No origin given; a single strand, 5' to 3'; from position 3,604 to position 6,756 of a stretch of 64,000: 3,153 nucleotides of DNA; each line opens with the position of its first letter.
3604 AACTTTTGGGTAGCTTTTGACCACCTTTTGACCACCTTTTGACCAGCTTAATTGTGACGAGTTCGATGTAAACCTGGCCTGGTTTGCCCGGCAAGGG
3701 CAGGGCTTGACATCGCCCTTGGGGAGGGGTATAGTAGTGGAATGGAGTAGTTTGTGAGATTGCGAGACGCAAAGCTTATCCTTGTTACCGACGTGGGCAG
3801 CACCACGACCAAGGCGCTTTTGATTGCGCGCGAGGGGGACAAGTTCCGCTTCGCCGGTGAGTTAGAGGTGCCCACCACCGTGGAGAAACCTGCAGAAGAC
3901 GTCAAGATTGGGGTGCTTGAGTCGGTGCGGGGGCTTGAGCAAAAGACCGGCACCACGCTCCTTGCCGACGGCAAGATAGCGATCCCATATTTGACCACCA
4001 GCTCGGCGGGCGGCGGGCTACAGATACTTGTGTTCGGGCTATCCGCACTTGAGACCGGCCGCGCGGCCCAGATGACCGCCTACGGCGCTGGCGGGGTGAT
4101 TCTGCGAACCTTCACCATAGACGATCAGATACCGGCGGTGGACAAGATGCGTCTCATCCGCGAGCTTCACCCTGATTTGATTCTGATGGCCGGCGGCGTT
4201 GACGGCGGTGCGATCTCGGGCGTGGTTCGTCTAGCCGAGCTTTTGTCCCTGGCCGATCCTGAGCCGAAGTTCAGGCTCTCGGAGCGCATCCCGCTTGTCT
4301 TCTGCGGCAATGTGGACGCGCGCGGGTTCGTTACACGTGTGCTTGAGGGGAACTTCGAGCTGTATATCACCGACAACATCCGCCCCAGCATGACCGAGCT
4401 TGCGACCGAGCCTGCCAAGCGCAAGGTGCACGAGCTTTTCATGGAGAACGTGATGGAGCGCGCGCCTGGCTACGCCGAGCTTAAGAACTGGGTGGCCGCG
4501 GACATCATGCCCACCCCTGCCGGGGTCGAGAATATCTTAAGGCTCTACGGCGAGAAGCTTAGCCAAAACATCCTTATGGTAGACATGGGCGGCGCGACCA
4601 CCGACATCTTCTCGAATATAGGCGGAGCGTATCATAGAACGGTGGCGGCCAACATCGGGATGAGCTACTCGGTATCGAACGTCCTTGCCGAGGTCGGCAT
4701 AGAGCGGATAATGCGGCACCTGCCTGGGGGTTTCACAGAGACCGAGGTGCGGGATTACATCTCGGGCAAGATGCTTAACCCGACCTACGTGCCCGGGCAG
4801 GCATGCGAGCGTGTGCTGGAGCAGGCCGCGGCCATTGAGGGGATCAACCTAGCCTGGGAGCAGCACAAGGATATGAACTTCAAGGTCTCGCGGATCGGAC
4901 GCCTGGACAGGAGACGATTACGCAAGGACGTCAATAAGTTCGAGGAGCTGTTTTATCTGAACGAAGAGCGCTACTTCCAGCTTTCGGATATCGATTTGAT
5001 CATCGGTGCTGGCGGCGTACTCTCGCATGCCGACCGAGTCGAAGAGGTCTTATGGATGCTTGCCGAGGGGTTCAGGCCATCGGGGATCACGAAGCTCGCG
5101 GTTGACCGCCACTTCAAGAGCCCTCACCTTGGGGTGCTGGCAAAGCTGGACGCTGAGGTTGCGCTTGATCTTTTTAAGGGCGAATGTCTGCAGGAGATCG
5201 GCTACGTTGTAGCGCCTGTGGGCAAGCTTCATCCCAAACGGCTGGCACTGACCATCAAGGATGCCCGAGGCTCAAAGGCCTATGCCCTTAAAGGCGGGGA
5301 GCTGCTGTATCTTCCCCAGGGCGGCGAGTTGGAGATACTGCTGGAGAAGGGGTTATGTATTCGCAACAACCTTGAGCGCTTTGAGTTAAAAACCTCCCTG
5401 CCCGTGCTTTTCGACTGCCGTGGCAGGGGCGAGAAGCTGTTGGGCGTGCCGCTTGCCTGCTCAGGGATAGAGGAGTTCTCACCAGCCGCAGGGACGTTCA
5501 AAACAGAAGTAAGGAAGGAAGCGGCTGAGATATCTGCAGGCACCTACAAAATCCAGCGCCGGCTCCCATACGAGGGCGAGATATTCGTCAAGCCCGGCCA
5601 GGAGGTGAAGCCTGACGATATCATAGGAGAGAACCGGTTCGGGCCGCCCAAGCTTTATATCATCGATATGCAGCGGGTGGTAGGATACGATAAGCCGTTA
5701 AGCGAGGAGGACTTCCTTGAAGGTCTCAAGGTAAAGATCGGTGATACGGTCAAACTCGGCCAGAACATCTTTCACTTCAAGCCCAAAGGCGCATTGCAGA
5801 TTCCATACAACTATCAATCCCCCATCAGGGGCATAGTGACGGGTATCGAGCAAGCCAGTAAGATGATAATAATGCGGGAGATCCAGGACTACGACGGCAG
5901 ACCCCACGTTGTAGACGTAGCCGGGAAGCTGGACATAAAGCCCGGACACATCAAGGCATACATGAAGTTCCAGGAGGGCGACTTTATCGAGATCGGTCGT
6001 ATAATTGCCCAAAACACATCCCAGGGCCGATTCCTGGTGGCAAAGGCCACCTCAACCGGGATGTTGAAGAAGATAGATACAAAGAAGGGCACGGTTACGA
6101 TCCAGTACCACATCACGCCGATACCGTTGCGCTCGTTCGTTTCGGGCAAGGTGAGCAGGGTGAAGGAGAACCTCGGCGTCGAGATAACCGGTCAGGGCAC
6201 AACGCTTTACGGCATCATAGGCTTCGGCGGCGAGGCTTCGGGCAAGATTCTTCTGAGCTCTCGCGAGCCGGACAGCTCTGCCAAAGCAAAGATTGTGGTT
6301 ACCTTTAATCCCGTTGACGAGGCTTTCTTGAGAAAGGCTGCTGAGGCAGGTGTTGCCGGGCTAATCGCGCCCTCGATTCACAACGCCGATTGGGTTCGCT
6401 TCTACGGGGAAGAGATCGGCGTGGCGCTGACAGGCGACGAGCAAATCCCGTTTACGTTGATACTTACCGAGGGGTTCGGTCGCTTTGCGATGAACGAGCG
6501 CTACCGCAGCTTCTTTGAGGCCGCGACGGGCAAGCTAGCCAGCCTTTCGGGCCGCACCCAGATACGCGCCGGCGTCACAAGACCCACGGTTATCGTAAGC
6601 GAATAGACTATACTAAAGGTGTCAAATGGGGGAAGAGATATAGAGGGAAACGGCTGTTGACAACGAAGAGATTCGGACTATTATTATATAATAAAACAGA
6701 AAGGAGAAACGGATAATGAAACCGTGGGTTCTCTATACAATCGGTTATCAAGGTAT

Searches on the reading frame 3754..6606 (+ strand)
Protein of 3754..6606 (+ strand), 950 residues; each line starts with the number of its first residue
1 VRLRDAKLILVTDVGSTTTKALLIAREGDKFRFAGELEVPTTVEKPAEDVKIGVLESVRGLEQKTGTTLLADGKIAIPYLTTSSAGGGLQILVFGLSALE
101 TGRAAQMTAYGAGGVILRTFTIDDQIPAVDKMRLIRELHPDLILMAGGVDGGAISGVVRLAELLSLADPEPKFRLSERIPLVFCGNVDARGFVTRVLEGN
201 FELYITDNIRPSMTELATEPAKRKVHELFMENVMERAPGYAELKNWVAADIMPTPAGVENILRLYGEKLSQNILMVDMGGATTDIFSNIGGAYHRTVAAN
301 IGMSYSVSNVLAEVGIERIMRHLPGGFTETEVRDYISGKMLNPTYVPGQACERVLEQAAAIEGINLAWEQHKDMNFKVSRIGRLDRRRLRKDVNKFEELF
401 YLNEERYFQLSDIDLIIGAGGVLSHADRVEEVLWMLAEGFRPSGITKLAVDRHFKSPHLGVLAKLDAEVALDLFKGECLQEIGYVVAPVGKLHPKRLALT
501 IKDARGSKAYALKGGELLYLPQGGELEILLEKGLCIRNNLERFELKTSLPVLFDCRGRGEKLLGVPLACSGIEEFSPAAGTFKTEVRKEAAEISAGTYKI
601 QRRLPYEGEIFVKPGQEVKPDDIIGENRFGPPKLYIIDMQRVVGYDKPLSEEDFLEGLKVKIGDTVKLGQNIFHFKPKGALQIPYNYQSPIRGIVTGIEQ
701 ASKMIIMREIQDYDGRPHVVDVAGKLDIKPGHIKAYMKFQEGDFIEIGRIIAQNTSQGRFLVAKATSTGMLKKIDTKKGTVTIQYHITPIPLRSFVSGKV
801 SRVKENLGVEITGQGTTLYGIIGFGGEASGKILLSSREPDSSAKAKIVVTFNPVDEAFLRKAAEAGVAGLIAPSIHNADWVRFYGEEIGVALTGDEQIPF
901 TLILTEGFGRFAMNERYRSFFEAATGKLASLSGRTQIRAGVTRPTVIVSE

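Call 8: search_protein_families(library=pfam, proteins=[window:3754-6606:+], max_evalue=0.01)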
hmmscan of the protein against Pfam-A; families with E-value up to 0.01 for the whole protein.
window:3754-6606:+ (950 aa): 3 families
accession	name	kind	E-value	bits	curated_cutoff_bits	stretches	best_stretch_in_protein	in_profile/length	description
PF13941.12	MutL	-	1.5e-95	321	27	1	9-477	1-449/450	MutL protein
PF01968.24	Hydantoinase_A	-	1.2e-07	31.8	22.9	1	256-303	64-111/291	Hydantoinase/oxoprolinase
PF05896.17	NQRA_N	-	0.0074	16.9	25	0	658-706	42-86/94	NqrA N-terminal barrel-sandwich hybrid domain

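Call 12: find_related_loci(query=window:3754-6606:+, collection=genome_contigs, flank=10000)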
Query window:3754-6606:+ (950 aa) in genome_contigs; peptide patterns used: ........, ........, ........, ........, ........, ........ (x = any residue, [..] = any of these).
55 stretches matched a pattern; 30 encode a relative of the query (tblastn E <= 1e-3); 30 distinct loci.
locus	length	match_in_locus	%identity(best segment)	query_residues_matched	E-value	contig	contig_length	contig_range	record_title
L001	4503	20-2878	72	1-950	0e+0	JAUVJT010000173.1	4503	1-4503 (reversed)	MAG: Candidatus Stahlbacteria bacterium isolate CSMAG_461 CSMAG_461_k127_327472_length_4503_cov_13.0000, whole genome sh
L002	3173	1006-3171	90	1-722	0e+0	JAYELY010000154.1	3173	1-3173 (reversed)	MAG: candidate division WOR-3 bacterium isolate MAG095 MAG095_154, whole genome shotgun sequence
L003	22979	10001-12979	61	1-949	0e+0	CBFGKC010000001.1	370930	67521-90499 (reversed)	MAG: candidate division WOR-3 bacterium isolate V_C2H3O2Na_Bin.72.optimized.1 genome assembly, contig: NODE_1_length_370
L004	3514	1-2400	61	157-950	0e+0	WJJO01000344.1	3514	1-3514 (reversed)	MAG: candidate division WOR-3 bacterium isolate RBin_337 k141_3588469, whole genome shotgun sequence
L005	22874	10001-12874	63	1-950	0e+0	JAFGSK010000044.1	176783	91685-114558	MAG: candidate division WOR-3 bacterium isolate Zod_Metabat.887 k87_7041367, whole genome shotgun sequence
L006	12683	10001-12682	53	1-895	0e+0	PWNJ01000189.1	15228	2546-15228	MAG: candidate division CSSED10-310 bacterium isolate CSSed10_310 CS-Sed10-C8308, whole genome shotgun sequence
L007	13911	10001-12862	49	2-950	0e+0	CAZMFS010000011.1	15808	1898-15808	MAG TPA_asm: uncultured bacterium isolate binchicken_co13_79 genome assembly, contig: NODE_5505_length_15808_cov_4.15774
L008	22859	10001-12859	49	2-949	0e+0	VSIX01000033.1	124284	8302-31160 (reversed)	MAG: Candidatus Mcinerneyibacterium aminivorans isolate ARYD3 Ga0210604_1036, whole genome shotgun sequence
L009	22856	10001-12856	42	9-948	0e+0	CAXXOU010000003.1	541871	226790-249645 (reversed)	MAG: Candidatus Cloacimonadales bacterium isolate b7261744-8048-4391-bc20-4309e884055d genome assembly, contig: contig_3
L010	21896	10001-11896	54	9-630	0e+0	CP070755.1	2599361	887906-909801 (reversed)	MAG: Candidatus Coatesbacteria bacterium isolate bin3 chromosome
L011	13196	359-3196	39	3-948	0e+0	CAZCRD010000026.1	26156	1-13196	MAG TPA_asm: uncultured Candidatus Cloacimonadota bacterium isolate SRP067234_co1_345 genome assembly, contig: k99_45133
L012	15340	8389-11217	39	9-948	0e+0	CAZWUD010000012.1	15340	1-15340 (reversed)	MAG TPA_asm: uncultured Candidatus Cloacimonadota bacterium isolate binchicken_co157_90 genome assembly, contig: NODE_91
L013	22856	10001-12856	38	1-948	0e+0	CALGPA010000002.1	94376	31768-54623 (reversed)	MAG TPA_asm: uncultured bacterium isolate SRR7299214_bin.141_CONCOCT_v1.1_MAG genome assembly, contig: ERZ782921.24, who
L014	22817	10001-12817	38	8-946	0e+0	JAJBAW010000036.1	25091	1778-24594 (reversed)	MAG: Candidatus Cloacimonadota bacterium isolate BF1 Bin 88 scaffold_3152_c1, whole genome shotgun sequence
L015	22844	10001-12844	37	8-946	0e+0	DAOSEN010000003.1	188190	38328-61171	MAG TPA_asm: Candidatus Cloacimonadota bacterium isolate AMR_MDS_1804 NODE_55_length_188190_cov_19.565169, whole genome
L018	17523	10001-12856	88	1-950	0e+0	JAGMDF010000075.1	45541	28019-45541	MAG: candidate division WOR-3 bacterium isolate RS_17_4 ZL495.bin.4.fa_75, whole genome shotgun sequence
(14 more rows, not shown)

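Call 13: find_encoding_contigs(protein=window:3754-6606:+, flank=10000, max_places=10)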
Protein window:3754-6606:+ (950 aa): 1 contig read that carries it; 1 place shown.
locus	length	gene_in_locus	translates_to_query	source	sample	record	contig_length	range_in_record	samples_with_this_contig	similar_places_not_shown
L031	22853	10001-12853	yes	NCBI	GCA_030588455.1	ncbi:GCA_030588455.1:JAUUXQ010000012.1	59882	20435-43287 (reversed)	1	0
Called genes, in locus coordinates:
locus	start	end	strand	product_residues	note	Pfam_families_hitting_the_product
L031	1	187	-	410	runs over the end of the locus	PF12804:NTP_transf_3, PF01066:CDP-OH_P_transf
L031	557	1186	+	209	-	-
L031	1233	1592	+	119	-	PF08378:NERD (faint), PF02021:UPF0102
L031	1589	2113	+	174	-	-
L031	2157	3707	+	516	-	PF13541:ChlI, PF05496:RuvB_N (faint), PF00158:Sigma54_activat (faint), PF01078:Mg_chelatase, PF07728:AAA_5, PF00493:MCM (weak), PF13335:Mg_chelatase_C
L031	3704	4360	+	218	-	PF12686:DUF3800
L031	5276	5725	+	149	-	PF02502:LacAB_rpiB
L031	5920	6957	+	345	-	PF00493:MCM (weak), PF20030:bpMoxR, PF07726:AAA_3, PF07728:AAA_5, PF17863:AAA_lid_2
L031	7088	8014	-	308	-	PF00892:EamA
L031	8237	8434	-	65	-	-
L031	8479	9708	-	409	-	PF03235:GmrSD_N, PF01844:HNH, PF14279:HNH_5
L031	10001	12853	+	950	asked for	PF01968:Hydantoinase_A (faint), PF13941:MutL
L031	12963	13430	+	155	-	PF04343:DUF488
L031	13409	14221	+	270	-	-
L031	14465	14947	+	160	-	-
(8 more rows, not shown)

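Call 29: find_related_loci(query=window:3754-6606:+, collection=metagenome_contigs, flank=10000)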
Query window:3754-6606:+ (950 aa) in metagenome_contigs; peptide patterns used: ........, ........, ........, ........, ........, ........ (x = any residue, [..] = any of these).
78 stretches matched a pattern; 24 encode a relative of the query (tblastn E <= 1e-3); 23 distinct loci.
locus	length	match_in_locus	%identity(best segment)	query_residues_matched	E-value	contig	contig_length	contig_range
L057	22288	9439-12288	94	1-950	0e+0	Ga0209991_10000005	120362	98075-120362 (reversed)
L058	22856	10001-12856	87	1-950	0e+0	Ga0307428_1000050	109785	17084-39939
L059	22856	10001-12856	87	1-950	0e+0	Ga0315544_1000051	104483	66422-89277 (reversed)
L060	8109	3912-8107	62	1-950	0e+0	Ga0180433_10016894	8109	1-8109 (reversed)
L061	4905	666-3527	49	2-950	0e+0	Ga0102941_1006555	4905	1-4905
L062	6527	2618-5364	96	1-950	0e+0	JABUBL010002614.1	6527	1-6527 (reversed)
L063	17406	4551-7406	38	1-948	0e+0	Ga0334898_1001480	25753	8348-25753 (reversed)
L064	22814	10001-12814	39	9-946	0e+0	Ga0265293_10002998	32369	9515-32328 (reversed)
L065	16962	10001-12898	38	9-946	0e+0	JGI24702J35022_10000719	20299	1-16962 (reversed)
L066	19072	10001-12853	39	6-944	0e+0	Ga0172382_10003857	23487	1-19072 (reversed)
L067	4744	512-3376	37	9-946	0e+0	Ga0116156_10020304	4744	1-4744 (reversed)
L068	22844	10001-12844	37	8-946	0e+0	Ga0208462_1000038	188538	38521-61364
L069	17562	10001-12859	38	9-944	0e+0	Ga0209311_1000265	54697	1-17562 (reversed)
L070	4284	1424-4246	37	9-950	0e+0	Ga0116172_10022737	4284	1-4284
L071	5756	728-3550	37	9-950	0e+0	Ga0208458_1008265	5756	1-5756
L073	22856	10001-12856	88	1-950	0e+0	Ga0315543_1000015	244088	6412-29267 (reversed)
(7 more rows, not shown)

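Call 40: search_protein_families(library=pfam, proteins=[L057:4391-8056:-, L057:8053-9156:-, L057:12602-13159:-, L057:13159-14721:-, L057:18169-19209:-, L058:7605-9767:+, L058:13289-15514:-, L058:15514-16149:-], max_evalue=0.001)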
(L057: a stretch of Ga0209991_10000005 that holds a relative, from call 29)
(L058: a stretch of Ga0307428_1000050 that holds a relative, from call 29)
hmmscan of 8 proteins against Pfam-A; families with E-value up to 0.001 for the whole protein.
L057:4391-8056:- (1221 aa): 2 families
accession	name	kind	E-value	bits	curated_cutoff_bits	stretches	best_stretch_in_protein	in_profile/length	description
PF24389.1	ORC-CDC6-like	-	2.8e-33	115.9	27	2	279-598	2-317/571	ORC-CDC6-like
PF00069.31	Pkinase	-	4.8e-07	29.9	31.7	1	31-167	3-133/263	Protein kinase domain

L057:8053-9156:- (367 aa): 2 families
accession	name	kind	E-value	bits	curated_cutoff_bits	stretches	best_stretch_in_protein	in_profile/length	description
PF01555.25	N6_N4_Mtase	-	5.7e-13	49.8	26.7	1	31-79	168-216/221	DNA methylase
PF01170.24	UPF0020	-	2e-10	41.2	22.3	1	27-80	10-64/197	RMKL-like, methyltransferase domain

L057:12602-13159:- (185 aa): 0 families

L057:13159-14721:- (520 aa): 9 families
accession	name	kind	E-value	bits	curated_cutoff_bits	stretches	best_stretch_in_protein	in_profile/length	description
PF01555.25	N6_N4_Mtase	-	7.3e-29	101.7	26.7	2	75-159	133-220/221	DNA methylase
PF08241.18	Methyltransf_11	-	2.4e-07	31.7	21.2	1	129-243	5-81/95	Methyltransferase domain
PF13649.12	Methyltransf_25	-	1.8e-06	29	27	0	124-162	1-41/97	Methyltransferase domain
PF13847.12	Methyltransf_31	-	2.9e-06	27.4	27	1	120-256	3-108/145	Methyltransferase domain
PF02475.24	TRM5-TYW2_MTfase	-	6.9e-06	26.6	28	1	111-165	27-83/164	TRM5/TYW2 methyltransferase domain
PF01170.24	UPF0020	-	1.4e-05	25.3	22.3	1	119-222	27-141/197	RMKL-like, methyltransferase domain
PF09445.16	Methyltransf_15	-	5.2e-05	23.3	22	1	122-226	2-94/165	RNA cap guanine-N2 methyltransferase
PF03602.21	Cons_hypoth95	-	8.6e-05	22.7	24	1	121-216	42-127/182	Conserved hypothetical protein 95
PF06325.19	PrmA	-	0.00014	21.9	22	1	116-177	157-221/296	Ribosomal protein L11 methyltransferase (PrmA)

L057:18169-19209:- (346 aa): 1 family
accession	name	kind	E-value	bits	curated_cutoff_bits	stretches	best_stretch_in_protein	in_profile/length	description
PF04471.18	Mrr_cat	-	6.6e-18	65.3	21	1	216-336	1-114/115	Restriction endonuclease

L058:7605-9767:+ (720 aa): 6 families
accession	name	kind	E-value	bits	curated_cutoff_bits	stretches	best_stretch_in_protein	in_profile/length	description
PF13175.12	AAA_15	-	4.4e-19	69.8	32.1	1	4-493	3-374/374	AAA ATPase domain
PF13304.12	AAA_21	-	8.7e-15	56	27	2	338-493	181-303/304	AAA domain, putative AbiEii toxin, Type IV TA system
PF02463.25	SMC_N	-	5.9e-11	42.6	40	1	4-51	2-51/220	RecF/RecN/SMC N terminal domain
PF13476.12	AAA_23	-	9.7e-08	33.3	27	1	6-239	1-177/201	AAA domain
PF13555.12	AAA_29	-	0.00012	22.2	27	1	4-48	1-45/61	P-loop containing region of AAA domain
PF20469.4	OLD-like_TOPRIM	-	0.00051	21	23.2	0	550-614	4-65/67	Overcoming lysogenization defect protein-like, TOPRIM domain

L058:13289-15514:- (741 aa): 1 family
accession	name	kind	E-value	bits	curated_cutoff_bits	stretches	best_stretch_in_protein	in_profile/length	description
PF02518.31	HATPase_c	-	0.00035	21.4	26.4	0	30-109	7-74/111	Histidine kinase-, DNA gyrase B-, and HSP90-like ATPase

L058:15514-16149:- (211 aa): 0 families

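Call 41: search_protein_families(library=pfam, proteins=[L059:7982-8602:+, L059:8661-9653:-, L059:13447-13950:-, L059:14172-15209:-, L073:7443-8348:-, L073:8333-9694:-, L073:12923-14476:-, L073:14457-15404:-, L073:4853-5458:+], max_evalue=0.001)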
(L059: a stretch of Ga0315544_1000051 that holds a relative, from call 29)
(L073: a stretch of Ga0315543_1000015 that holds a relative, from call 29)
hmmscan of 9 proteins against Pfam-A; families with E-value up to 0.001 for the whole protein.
L059:7982-8602:+ (206 aa): 0 families

L059:8661-9653:- (330 aa): 1 family
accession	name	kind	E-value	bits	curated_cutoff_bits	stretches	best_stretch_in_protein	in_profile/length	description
PF22769.1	DCD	-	1.6e-08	35.2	27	1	4-143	1-150/153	dCTP deaminase-like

L059:13447-13950:- (167 aa): 0 families

L059:14172-15209:- (345 aa): 1 family
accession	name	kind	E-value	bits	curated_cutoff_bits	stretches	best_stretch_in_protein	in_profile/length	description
PF14082.12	SduA_C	-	6.8e-15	56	27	1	187-324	3-159/159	Shedu protein SduA, C-terminal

L073:7443-8348:- (301 aa): 1 family
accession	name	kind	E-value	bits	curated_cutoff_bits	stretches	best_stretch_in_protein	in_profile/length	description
PF02086.21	MethyltransfD12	-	9.4e-17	62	22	1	16-253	1-242/253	D12 class N6 adenine-specific DNA methyltransferase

L073:8333-9694:- (453 aa): 0 families

L073:12923-14476:- (517 aa): 3 families
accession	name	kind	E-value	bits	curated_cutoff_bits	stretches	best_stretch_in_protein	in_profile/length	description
PF02384.22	N6_Mtase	-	1e-16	61.6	20.4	1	25-240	22-240/311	N-6 DNA Methylase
PF07669.17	Eco57I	-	2.2e-13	51.1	25.3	1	108-215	69-166/171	Eco57I restriction-modification methylase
PF20473.4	MmeI_Mtase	-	0.00011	21.9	27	0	123-204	138-218/259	MmeI, DNA-methyltransferase domain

L073:14457-15404:- (315 aa): 1 family
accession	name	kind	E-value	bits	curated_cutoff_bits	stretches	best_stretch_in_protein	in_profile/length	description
PF09545.15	RE_AccI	-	4.6e-13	49.3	22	2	39-112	35-108/366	AccI restriction endonuclease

L073:4853-5458:+ (201 aa): 1 family
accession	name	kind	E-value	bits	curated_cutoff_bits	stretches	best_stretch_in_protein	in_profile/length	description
PF10754.15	DUF2569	-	1e-06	29.7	26.5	1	103-187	58-142/143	Protein of unknown function (DUF2569)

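Call 43: search_protein_families(library=pfam, proteins=[L018:7707-8435:-, L018:8428-8808:-, L018:8811-9170:-, L018:9161-9526:-, L018:13718-14695:-, L018:14704-14934:-, L018:15053-17521:-, L062:368-1015:-], max_evalue=0.001)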
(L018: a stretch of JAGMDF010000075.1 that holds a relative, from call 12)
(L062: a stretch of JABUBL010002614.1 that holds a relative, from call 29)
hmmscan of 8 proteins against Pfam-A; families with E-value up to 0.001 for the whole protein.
L018:7707-8435:- (242 aa): 0 families

L018:8428-8808:- (126 aa): 0 families

L018:8811-9170:- (119 aa): 4 families
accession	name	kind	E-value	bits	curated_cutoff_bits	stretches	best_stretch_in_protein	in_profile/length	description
PF13518.12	HTH_28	-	5e-08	33.3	25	1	49-94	9-51/52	Helix-turn-helix domain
PF13384.12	HTH_23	-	0.00031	20.9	24.6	1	54-83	17-46/50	Homeodomain-like domain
PF13551.12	HTH_29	-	0.00058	20.3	28.1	1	54-93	11-49/64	Winged helix-turn helix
PF13545.12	HTH_Crp_2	-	0.00066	20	27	0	58-90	26-57/70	Crp-like helix-turn-helix domain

L018:9161-9526:- (121 aa): 3 families
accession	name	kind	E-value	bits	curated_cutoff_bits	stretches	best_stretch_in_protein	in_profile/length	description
PF12802.13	MarR_2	-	4.6e-05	23.9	27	1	74-107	20-52/61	MarR family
PF24034.1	DUF7343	-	9.8e-05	22.6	27.6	1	73-106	16-49/62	Domain of unknown function (DUF7343)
PF13412.12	HTH_24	-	0.00027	20.9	21.9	0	77-105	19-47/48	Winged helix-turn-helix DNA-binding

L018:13718-14695:- (325 aa): 0 families

L018:14704-14934:- (76 aa): 0 families

L018:15053-17521:- (822 aa): 5 families
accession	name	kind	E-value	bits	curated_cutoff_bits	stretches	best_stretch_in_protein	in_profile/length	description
PF07669.17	Eco57I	-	2.6e-40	138.7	25.3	1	328-524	1-171/171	Eco57I restriction-modification methylase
PF12950.13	TaqI_C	-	2.5e-20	73.3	26.5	1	629-746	2-118/118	TaqI-like C-terminal specificity domain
PF02384.22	N6_Mtase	-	2.5e-19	70.2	20.4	2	200-355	4-105/311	N-6 DNA Methylase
PF20473.4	MmeI_Mtase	-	2.5e-13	50.3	27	1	264-454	18-166/259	MmeI, DNA-methyltransferase domain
PF01170.24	UPF0020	-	6e-05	23.3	22.3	0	267-345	30-94/197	RMKL-like, methyltransferase domain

L062:368-1015:- (215 aa): 1 family
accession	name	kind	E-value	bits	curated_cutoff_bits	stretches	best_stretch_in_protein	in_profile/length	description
PF14196.11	ATC_hydrolase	-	5.5e-13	50.4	28.1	1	56-197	4-145/145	L-2-amino-thiazoline-4-carboxylic acid hydrolase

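Call 53: search_protein_families(library=pfam, proteins=[L058:205-1011:+, L058:1573-3189:-, L058:3279-3650:-, L059:3-1586:-, L058:6999-7376:-, L058:5929-6912:-, L058:16195-17034:-, L057:3886-4176:-, L057:16652-17596:-, L058:3931-5835:+], max_evalue=0.001)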
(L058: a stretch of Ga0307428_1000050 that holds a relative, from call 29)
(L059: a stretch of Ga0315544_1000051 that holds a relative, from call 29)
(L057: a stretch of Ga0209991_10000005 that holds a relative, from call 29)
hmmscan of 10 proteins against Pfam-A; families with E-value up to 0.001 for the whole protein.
L058:205-1011:+ (268 aa): 0 families

L058:1573-3189:- (538 aa): 0 families

L058:3279-3650:- (123 aa): 0 families

L059:3-1586:- (528 aa): 0 families

L058:6999-7376:- (125 aa): 0 families

L058:5929-6912:- (327 aa): 1 family
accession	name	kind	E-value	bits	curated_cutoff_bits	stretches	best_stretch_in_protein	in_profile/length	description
PF04055.27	Radical_SAM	-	7.1e-08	33.2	29.5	1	81-198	3-124/166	Radical SAM superfamily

L058:16195-17034:- (279 aa): 3 families
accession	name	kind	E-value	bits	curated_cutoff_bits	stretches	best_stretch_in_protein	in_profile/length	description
PF00106.31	adh_short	-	5e-39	134.3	26.6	1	22-210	2-190/195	short chain dehydrogenase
PF13561.12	adh_short_C2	-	4.6e-27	95.6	27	1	27-209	1-183/236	Enoyl-(Acyl carrier protein) reductase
PF08659.16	KR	-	3.8e-10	40.4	22.6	1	24-182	4-162/180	KR domain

L057:3886-4176:- (96 aa): 0 families

L057:16652-17596:- (314 aa): 3 families
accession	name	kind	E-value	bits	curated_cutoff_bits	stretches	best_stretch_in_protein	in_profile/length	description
PF00106.31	adh_short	-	8.5e-40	136.8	26.6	1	56-244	2-190/195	short chain dehydrogenase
PF13561.12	adh_short_C2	-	3e-27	96.2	27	1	61-244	1-184/236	Enoyl-(Acyl carrier protein) reductase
PF08659.16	KR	-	8.9e-09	35.9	22.6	1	58-216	4-162/180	KR domain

L058:3931-5835:+ (634 aa): 3 families
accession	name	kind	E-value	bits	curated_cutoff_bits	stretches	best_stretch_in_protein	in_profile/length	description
PF00691.25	OmpA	-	1.2e-22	80.6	27.2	1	531-626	1-98/98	OmpA family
PF07676.18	PD40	-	6.3e-19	67.9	20.9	2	318-356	1-37/38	WD40-like Beta Propeller Repeat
PF13620.12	CarboxypepD_reg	-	6.5e-05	23.7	32.3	1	429-507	1-80/82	Carboxypeptidase regulatory-like domain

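Call 64: search_protein_families(library=padloc, proteins=[L058:13289-15514:-, L058:15514-16149:-, L059:7982-8602:+, L059:13447-13950:-, L018:7707-8435:-, L018:8428-8808:-, L018:13718-14695:-, L018:14704-14934:-, L057:12602-13159:-, L073:8333-9694:-], max_evalue=0.001)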
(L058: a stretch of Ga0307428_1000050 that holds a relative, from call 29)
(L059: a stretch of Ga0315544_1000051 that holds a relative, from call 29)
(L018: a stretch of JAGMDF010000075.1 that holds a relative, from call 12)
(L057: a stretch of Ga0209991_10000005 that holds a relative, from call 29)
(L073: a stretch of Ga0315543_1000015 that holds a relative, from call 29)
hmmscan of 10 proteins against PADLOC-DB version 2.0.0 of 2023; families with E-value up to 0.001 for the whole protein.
L058:13289-15514:- (741 aa): 0 families

L058:15514-16149:- (211 aa): 0 families

L059:7982-8602:+ (206 aa): 0 families

L059:13447-13950:- (167 aa): 2 families
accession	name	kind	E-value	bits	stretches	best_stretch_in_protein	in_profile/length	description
PDLC02364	PycTM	-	3.2e-08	32.1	1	18-163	11-154/160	-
PDLC02363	PycTM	-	2.2e-06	25.6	1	23-160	16-151/154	-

L018:7707-8435:- (242 aa): 0 families

L018:8428-8808:- (126 aa): 1 family
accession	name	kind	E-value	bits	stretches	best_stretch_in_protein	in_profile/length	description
PDLC01438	Csa3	-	4.6e-05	21.6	1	32-110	133-210/305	"CAS-I,CAS-II,CAS-III,CAS-IV,CAS-V,CAS-VI; associated_signaling"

L018:13718-14695:- (325 aa): 0 families

L018:14704-14934:- (76 aa): 0 families

L057:12602-13159:- (185 aa): 0 families

L073:8333-9694:- (453 aa): 26 families (the best 25 are shown)
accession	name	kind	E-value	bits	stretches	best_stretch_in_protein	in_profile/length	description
PDLC03998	PD-Lambda-5_A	-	1.7e-159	529.5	1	7-451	3-465/466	-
PDLC04008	PD-Lambda-5_A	-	2.4e-120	400.4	1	8-450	3-448/449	-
PDLC04011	PD-Lambda-5_A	-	3.9e-108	360.3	2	7-280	4-272/526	-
PDLC04009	PD-Lambda-5_A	-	9.5e-85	283.1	2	10-290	4-282/488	-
PDLC04007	PD-Lambda-5_A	-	6.9e-84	280.5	1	10-449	4-445/454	-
PDLC04013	PD-Lambda-5_A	-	3e-82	275.3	1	5-449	1-435/440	-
PDLC04016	PD-Lambda-5_A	-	2.6e-79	265.5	2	5-269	1-265/494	-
PDLC03994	PD-Lambda-5_A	-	4.3e-56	188.7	1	5-298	1-283/508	-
PDLC04014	PD-Lambda-5_A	-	9.9e-53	177.6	1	10-451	3-448/456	-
PDLC04000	PD-Lambda-5_A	-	1.8e-52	176.9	1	5-357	1-344/428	-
PDLC04005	PD-Lambda-5_A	-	4e-51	172.5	2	7-298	14-313/502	-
PDLC04015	PD-Lambda-5_A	-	5.4e-51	172.1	1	12-446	7-456/463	-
PDLC04003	PD-Lambda-5_A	-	1.1e-48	164.3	2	13-302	8-290/487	-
PDLC03999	PD-Lambda-5_A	-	1.4e-48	163.8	1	10-299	7-295/493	-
PDLC04002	PD-Lambda-5_A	-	1.9e-46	157.2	2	13-216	11-200/471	-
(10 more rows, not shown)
